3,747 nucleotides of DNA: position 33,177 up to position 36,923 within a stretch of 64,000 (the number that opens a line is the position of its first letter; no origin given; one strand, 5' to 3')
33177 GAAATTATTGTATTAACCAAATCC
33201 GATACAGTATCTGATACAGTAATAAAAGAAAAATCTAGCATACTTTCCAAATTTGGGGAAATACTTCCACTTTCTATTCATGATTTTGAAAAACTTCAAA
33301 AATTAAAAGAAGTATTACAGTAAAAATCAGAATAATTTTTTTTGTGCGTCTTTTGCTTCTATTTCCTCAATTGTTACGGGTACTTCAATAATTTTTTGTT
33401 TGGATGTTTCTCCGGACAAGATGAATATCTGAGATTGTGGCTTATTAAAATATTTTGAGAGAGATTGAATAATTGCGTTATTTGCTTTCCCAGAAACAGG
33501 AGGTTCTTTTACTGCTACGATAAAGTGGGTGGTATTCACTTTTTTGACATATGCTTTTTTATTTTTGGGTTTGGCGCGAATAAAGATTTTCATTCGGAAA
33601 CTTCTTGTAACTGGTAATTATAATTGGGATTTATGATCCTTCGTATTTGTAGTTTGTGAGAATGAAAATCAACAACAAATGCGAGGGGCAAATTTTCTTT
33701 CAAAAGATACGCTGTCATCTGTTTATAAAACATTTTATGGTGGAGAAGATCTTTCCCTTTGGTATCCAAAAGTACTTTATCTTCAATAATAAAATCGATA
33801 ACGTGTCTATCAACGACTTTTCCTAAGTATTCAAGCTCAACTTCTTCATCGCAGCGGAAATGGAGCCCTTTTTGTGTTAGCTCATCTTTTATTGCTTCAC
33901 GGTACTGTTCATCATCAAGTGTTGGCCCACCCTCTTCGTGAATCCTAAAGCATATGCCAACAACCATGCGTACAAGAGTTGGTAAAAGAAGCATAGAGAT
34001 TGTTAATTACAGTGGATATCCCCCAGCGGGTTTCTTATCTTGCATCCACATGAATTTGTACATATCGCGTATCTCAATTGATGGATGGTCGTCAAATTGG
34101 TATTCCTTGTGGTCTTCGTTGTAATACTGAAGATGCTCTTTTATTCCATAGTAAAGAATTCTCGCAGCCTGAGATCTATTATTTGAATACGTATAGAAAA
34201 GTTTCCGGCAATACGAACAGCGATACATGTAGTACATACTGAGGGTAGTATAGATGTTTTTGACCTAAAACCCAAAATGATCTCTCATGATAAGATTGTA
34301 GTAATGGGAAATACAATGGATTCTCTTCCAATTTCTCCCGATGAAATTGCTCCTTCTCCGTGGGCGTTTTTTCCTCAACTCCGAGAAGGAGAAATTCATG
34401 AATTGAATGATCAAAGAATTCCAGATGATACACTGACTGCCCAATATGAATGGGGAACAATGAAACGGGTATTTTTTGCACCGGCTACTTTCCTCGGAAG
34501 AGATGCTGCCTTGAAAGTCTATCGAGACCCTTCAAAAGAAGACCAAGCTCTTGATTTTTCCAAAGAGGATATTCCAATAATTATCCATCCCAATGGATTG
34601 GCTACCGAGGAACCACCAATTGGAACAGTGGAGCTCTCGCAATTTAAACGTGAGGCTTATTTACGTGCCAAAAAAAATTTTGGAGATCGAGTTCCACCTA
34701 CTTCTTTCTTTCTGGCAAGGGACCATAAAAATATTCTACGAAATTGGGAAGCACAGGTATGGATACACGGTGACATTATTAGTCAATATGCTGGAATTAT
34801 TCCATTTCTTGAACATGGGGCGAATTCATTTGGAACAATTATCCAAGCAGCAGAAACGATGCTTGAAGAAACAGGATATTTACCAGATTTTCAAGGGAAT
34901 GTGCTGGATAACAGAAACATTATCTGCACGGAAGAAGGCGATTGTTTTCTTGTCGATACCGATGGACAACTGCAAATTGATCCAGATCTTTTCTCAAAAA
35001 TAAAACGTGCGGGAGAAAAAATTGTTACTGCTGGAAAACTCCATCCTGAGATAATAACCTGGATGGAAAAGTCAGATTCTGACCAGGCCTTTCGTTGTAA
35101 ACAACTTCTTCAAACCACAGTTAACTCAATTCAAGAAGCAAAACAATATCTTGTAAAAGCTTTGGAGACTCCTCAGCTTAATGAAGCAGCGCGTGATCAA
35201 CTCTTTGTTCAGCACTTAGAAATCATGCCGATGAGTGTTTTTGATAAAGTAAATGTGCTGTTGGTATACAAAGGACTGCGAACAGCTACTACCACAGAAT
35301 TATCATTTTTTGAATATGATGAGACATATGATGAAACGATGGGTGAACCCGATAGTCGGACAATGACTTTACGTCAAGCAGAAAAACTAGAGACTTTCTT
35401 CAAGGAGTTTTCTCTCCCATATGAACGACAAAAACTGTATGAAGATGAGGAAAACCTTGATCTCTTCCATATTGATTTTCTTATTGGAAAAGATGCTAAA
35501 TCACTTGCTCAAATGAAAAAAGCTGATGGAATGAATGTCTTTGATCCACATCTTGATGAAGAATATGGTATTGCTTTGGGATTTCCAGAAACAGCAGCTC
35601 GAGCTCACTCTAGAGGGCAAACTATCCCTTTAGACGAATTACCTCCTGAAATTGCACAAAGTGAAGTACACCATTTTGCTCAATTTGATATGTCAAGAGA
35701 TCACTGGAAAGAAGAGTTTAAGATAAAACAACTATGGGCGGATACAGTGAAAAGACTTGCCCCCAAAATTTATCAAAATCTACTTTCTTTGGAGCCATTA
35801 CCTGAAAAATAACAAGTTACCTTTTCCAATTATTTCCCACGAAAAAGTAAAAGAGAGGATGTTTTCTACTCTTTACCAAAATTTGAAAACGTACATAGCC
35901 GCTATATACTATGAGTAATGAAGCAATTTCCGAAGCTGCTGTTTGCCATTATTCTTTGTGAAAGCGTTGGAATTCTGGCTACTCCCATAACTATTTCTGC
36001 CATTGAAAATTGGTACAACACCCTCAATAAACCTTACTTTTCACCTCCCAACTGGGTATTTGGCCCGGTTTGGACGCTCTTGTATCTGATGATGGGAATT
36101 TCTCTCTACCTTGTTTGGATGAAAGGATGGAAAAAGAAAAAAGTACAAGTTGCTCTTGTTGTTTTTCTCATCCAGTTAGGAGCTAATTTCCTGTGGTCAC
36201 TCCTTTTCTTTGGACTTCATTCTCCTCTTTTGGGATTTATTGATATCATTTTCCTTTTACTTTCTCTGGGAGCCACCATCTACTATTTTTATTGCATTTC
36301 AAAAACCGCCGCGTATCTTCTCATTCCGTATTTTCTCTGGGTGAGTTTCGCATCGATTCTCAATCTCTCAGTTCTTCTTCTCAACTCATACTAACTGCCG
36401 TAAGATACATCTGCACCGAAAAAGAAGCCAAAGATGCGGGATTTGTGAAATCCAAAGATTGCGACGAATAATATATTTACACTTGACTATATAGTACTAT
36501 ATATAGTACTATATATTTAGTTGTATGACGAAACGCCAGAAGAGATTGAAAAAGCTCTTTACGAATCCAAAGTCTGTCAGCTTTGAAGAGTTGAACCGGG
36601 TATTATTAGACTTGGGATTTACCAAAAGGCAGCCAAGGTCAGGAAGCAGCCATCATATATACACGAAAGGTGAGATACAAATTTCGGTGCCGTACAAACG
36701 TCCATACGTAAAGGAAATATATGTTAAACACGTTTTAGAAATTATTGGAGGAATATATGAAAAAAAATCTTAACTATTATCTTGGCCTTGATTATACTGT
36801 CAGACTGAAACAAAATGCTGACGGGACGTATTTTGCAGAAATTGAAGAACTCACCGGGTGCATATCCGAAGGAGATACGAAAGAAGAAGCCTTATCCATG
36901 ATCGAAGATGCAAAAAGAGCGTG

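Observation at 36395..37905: AT-rich accessory islet: hicAB cassette bracketed by about 50-bp direct repeats, plus an orphan ORF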

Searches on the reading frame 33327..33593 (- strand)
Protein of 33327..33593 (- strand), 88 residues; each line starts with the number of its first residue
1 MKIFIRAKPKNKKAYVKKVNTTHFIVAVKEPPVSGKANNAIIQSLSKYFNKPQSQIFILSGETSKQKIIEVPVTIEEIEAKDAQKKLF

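Call 9: search_protein_families(library=ncbifam, proteins=[window:33327-33593:-], max_evalue=1)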
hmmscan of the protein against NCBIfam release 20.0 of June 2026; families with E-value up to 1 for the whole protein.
window:33327-33593:- (88 aa): 6 families
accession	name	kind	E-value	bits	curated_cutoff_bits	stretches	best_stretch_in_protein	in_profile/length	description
TIGR00251.3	TIGR00251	subfamily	5.6e-20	71.4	35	1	1-71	1-71/71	DUF167 family protein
NF001887.0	PRK00647.1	equivalog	4.2e-11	42.6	104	1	5-80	10-85/100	hypothetical protein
NF003466.1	PRK05090.1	exception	8.8e-10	38.7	138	1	6-72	14-80/93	DUF167 family protein YggU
NF002419.1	PRK01530.1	equivalog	1.2e-09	38.3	110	1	6-78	21-93/103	A1G_07140 family DUF167 domain protein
NF002348.0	PRK01310.1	equivalog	9.1e-09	35.3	115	1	6-79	17-95/106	hypothetical protein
NF041857.1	RIF_Ptrans_rph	equivalog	0.1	10.8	999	1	5-82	535-611/864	rifamycin-inactivating phosphotransferase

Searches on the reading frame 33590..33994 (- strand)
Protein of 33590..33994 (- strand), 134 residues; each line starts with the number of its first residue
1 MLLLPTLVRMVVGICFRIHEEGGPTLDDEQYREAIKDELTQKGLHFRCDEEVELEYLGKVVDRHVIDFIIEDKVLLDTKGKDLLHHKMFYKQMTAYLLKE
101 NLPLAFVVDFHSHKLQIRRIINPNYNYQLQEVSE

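Call 5: search_protein_families(library=pfam, proteins=[window:33590-33994:-], max_evalue=0.1)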
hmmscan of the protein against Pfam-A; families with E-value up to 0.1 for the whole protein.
window:33590-33994:- (134 aa): 1 family
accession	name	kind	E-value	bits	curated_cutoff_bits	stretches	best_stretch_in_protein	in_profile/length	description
PF13366.12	PDDEXK_3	-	2.8e-19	70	22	1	7-120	3-117/117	PD-(D/E)XK nuclease superfamily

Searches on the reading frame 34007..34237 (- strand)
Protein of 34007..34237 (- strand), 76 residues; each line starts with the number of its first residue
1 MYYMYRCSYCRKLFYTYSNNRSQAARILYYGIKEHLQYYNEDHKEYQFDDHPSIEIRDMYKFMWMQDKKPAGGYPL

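Call 5: search_protein_families(library=pfam, proteins=[window:34007-34237:-], max_evalue=0.1)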
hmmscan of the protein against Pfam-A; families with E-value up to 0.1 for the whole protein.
window:34007-34237:- (76 aa): 0 families

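Call 8: search_protein_families(library=padloc, proteins=[window:34007-34237:-], max_evalue=1)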
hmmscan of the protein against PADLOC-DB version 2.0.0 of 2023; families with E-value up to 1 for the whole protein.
window:34007-34237:- (76 aa): 0 families

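Call 9: search_protein_families(library=ncbifam, proteins=[window:34007-34237:-], max_evalue=1)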
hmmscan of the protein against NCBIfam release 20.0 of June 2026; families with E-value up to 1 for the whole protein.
window:34007-34237:- (76 aa): 1 family
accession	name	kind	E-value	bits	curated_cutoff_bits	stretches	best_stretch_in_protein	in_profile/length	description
NF005963.0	PRK08051.1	equivalog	0.093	12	230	1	8-56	116-164/233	NAD(P)H-flavin reductase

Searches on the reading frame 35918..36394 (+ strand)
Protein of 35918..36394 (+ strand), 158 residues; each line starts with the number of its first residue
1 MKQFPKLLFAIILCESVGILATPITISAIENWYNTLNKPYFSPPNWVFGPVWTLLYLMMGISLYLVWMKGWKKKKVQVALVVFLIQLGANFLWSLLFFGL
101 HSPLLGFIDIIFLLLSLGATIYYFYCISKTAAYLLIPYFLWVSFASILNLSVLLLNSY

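Call 5: search_protein_families(library=pfam, proteins=[window:35918-36394:+], max_evalue=0.1)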
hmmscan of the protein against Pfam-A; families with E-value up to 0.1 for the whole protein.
window:35918-36394:+ (158 aa): 1 family
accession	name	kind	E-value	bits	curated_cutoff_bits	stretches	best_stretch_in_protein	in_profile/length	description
PF03073.20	TspO_MBR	-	1.3e-49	168.1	24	1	10-153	1-144/145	TspO/MBR family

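Call 42: find_homologous_proteins(query=window:35918-36391:+, max_evalue=1e-20)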
Query window:35918-36391:+ (158 aa): 7611 proteins with E <= 1e-20 among 8000 candidates; the best 120 are listed.
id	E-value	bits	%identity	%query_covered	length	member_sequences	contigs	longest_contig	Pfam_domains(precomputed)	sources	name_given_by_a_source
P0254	3.8e-95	335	100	100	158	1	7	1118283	PF03073.21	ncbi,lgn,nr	ncbi:tryptophan-rich sensory protein [Candidatus Gottesmanbacteria bacterium]|nr:tryptophan-rich sen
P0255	6.7e-61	223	69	99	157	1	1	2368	PF03073.21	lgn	-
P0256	5.6e-60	220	67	92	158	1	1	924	PF03073.21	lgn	-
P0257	8.7e-60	220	67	99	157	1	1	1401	PF03073.21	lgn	-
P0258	4.7e-59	217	65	92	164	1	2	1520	PF03073.21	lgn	-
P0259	7.5e-59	217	65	99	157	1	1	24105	PF03073.21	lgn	-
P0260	7.8e-59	217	67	99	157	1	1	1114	PF03073.21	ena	-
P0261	8.3e-59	217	70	99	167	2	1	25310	PF03073.21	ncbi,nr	ncbi:MAG: tryptophan-rich sensory protein [Candidatus Levybacteria bacterium]|nr:tryptophan-rich sen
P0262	2.4e-58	215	65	99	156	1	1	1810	PF03073.21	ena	-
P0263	3.5e-58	215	65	99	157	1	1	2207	PF03073.21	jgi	jgi:benzodiazapine receptor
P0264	5.0e-58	214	64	99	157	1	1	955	PF03073.21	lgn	-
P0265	5.1e-58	214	67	99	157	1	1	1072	PF03073.21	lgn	-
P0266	7.0e-58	214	66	99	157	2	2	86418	PF03073.21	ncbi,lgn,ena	-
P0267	1.4e-57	213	62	99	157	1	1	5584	PF03073.21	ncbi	-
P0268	2.3e-57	212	64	99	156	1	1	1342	PF03073.21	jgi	jgi:translocator protein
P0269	2.4e-57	212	64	92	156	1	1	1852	PF03073.21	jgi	jgi:translocator protein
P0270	5.9e-57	211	62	99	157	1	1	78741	PF03073.21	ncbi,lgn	-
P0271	6.3e-57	211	66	99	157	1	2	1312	PF03073.21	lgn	-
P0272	6.4e-57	210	63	99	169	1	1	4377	PF03073.21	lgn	-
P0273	8.8e-57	210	62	92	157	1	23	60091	PF03073.21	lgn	-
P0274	9.2e-57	210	65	97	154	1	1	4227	PF03073.21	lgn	-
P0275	1.1e-56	210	62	92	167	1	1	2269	PF03073.21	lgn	-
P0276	1.2e-56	210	64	92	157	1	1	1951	PF03073.21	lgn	-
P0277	1.6e-56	209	65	99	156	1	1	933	PF03073.21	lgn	-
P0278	1.7e-56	209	64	99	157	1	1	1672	PF03073.21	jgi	jgi:tryptophan-rich sensory protein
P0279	1.9e-56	209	65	99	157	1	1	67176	PF03073.21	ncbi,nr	ncbi:tryptophan-rich sensory protein [Candidatus Daviesbacteria bacterium]|nr:tryptophan-rich sensor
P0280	2.2e-56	209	63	99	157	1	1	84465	PF03073.21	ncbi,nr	ncbi:MAG TPA: TspO/MBR family protein [Patescibacteria group bacterium]|nr:TspO/MBR family protein [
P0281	2.3e-56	209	63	99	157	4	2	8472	PF03073.21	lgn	-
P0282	2.7e-56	208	60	99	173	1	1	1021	PF03073.21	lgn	-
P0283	2.7e-56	208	62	99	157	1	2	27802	PF03073.21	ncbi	-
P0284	3.0e-56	208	67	99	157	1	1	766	PF03073.21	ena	-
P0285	3.2e-56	208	63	99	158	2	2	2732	PF03073.21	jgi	-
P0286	3.4e-56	208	67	99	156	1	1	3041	PF03073.21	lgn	-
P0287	3.4e-56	208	61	99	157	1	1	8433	PF03073.21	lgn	-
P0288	3.5e-56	208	65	99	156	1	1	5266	PF03073.21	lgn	-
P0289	4.0e-56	208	65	99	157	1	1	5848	PF03073.21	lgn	-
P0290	4.0e-56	208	66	99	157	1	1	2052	PF03073.21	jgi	jgi:tryptophan-rich sensory protein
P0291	4.1e-56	208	63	99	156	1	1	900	PF03073.21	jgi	jgi:translocator protein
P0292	5.5e-56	207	61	99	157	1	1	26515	PF03073.21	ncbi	-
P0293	6.4e-56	207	64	99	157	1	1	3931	PF03073.21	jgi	jgi:tryptophan-rich sensory protein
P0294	7.1e-56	207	64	99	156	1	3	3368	PF03073.21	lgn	-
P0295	8.1e-56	207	61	99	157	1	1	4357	PF03073.21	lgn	-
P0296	1.1e-55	206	62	99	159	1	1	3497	PF03073.21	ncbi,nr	ncbi:tryptophan-rich sensory protein [Candidatus Roizmanbacteria bacterium]|nr:tryptophan-rich senso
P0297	1.2e-55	206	62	99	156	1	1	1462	PF03073.21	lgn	-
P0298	1.3e-55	206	65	99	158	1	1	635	PF03073.21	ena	-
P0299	1.4e-55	206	63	99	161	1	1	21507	PF03073.21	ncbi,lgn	-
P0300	1.5e-55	206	62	99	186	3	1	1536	PF03073.21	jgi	jgi:tryptophan-rich sensory protein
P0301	1.7e-55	206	61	99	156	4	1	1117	PF03073.21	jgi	-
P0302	1.8e-55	206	62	99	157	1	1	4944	PF03073.21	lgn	-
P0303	1.8e-55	206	65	96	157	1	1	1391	PF03073.21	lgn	-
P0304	1.8e-55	206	61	99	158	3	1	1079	PF03073.21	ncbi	-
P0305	1.9e-55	206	63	99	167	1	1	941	PF03073.21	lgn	-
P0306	2.0e-55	206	64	92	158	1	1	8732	PF03073.21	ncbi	-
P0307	2.1e-55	206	65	99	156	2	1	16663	PF03073.21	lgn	-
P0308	2.2e-55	206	62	99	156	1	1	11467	PF03073.21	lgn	-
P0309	2.2e-55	205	67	99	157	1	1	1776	PF03073.21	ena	-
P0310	3.2e-55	205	61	99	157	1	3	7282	PF03073.21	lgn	-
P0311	3.6e-55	205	63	99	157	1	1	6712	PF03073.21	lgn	-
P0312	3.9e-55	205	61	99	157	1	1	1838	PF03073.21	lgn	-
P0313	4.3e-55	205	63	99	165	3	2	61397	PF03073.21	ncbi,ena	-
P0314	4.5e-55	204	62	99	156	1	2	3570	PF03073.21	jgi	jgi:translocator protein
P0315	4.7e-55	204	66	99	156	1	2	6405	PF03073.21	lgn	-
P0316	5.2e-55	204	61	99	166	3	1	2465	PF03073.21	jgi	jgi:tryptophan-rich sensory protein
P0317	5.6e-55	204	62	99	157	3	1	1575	PF03073.21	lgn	-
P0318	5.6e-55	204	64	99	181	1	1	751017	PF03073.21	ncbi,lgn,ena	-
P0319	6.6e-55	204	62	92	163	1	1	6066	PF03073.21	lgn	-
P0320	6.6e-55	204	63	99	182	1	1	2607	PF03073.21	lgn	-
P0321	7.7e-55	204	62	99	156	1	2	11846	PF03073.21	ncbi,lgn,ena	-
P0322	8.0e-55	204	64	99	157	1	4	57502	PF03073.21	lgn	-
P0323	8.2e-55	204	66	99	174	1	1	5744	PF03073.21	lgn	-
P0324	8.7e-55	204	63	99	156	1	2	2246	PF03073.21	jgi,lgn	jgi:tryptophan-rich sensory protein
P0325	9.1e-55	203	61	99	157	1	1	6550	PF03073.21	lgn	-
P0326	1.0e-54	203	63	99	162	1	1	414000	PF03073.21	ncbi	-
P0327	1.0e-54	203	62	99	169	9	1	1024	PF03073.21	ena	-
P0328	1.0e-54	203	63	99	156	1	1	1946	PF03073.21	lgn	-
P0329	1.1e-54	203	62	99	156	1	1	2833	PF03073.21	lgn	-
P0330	1.1e-54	203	63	99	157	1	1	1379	PF03073.21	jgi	jgi:tryptophan-rich sensory protein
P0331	1.4e-54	203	62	99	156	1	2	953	PF03073.21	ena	-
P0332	1.5e-54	203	61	99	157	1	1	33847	PF03073.21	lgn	-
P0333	1.5e-54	203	62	99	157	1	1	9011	PF03073.21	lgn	-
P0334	1.5e-54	203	65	99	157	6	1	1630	PF03073.21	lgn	-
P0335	1.5e-54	203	63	92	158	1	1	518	PF03073.21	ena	-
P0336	1.6e-54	203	62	99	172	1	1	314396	PF16327.11,PF03073.21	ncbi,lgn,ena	-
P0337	1.8e-54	202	61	99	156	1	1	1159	PF03073.21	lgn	-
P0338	1.9e-54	202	63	99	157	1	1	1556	PF03073.21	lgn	-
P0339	2.2e-54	202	61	99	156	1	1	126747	PF03073.21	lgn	-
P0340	2.2e-54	202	62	99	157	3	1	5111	PF03073.21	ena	-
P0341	2.4e-54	202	61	99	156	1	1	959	PF03073.21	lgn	-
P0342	2.5e-54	202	59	99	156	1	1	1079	PF03073.21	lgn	-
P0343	2.7e-54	202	62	99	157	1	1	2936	PF03073.21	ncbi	-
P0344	3.0e-54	202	61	99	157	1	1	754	PF03073.21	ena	-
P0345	3.1e-54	202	62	99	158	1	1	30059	PF03073.21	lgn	-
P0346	3.3e-54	202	62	99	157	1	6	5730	PF03073.21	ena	-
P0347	3.4e-54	202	61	99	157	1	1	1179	PF03073.21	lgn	-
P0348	3.6e-54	202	62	99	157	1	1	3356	PF03073.21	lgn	-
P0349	3.6e-54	202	62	99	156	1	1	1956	PF03073.21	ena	-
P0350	3.7e-54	202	63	92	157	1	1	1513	PF03073.21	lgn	-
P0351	3.9e-54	201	63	99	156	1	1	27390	PF03073.21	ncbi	-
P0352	4.0e-54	201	63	99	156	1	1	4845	PF03073.21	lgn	-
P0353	4.1e-54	201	60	99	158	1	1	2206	PF03073.21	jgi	jgi:translocator protein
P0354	5.1e-54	201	62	99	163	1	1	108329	PF03073.21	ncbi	-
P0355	5.3e-54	201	63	99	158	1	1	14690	PF03073.21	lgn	-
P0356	5.4e-54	201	62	99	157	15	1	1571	PF03073.21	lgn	-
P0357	5.4e-54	201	60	99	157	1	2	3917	PF03073.21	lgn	-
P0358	5.6e-54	201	60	99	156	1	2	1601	PF03073.21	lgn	-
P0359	5.7e-54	201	61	99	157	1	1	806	PF03073.21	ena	-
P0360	5.9e-54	201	63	99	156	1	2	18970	PF03073.21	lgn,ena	-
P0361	6.0e-54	201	65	99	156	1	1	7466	PF03073.21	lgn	-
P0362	6.2e-54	201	60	99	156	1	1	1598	PF03073.21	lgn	-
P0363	6.7e-54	201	62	99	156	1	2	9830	PF03073.21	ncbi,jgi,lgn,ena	-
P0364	6.9e-54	201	63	99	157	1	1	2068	PF03073.21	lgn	-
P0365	7.0e-54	201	62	99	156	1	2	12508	PF03073.21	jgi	jgi:tryptophan-rich sensory protein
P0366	7.1e-54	201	60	99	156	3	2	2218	PF03073.21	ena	-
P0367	7.3e-54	201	62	99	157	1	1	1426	PF03073.21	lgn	-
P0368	7.7e-54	200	62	99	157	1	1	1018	PF03073.21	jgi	jgi:translocator protein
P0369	8.4e-54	200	61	99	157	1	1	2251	PF03073.21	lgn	-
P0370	8.4e-54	200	61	99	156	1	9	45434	PF03073.21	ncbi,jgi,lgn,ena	-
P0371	8.5e-54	200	63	96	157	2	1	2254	PF03073.21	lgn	-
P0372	1.0e-53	200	60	99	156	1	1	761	PF03073.21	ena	-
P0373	1.0e-53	200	60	99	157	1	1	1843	PF03073.21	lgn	-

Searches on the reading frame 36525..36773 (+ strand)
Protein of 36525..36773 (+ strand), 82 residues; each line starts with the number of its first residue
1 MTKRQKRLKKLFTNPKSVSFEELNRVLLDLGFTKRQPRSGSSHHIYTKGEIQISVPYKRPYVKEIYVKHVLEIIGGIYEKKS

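Call 5: search_protein_families(library=pfam, proteins=[window:36525-36773:+], max_evalue=0.1)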
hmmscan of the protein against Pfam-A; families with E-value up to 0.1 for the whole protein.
window:36525-36773:+ (82 aa): 1 family
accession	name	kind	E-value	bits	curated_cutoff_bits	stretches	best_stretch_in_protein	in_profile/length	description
PF07927.17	HicA_toxin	-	1.6e-05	25.4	27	1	21-75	2-57/58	HicA toxin of bacterial toxin-antitoxin,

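Call 8: search_protein_families(library=padloc, proteins=[window:36525-36773:+], max_evalue=1)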
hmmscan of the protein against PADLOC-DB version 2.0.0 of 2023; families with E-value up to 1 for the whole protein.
window:36525-36773:+ (82 aa): 0 families

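Call 9: search_protein_families(library=ncbifam, proteins=[window:36525-36773:+], max_evalue=1)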
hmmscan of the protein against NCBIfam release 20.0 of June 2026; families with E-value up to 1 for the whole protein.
window:36525-36773:+ (82 aa): 0 families

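Call 10: search_protein_families(library=phrogs, proteins=[window:36525-36773:+], max_evalue=1)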
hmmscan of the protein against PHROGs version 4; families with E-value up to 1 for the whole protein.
window:36525-36773:+ (82 aa): 4 families
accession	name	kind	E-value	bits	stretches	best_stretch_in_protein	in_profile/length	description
phrog_353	-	moron, auxiliary metabolic gene and host takeover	4e-06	27.8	1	16-75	3-64/73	toxin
phrog_8887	-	moron, auxiliary metabolic gene and host takeover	6.8e-05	23.5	1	1-54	1-58/85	toxin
phrog_3022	-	DNA, RNA and nucleotide metabolism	0.082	12.3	1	18-54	100-135/788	DNA primase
phrog_37416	-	unknown function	0.12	13.6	1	49-69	17-37/64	-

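Call 61: search_solved_structures(query=window:36525-36770:+, max_evalue=1, show_alignments=2)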
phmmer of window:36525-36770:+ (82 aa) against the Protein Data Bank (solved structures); distinct sequences matched with E-value up to 1: 0.
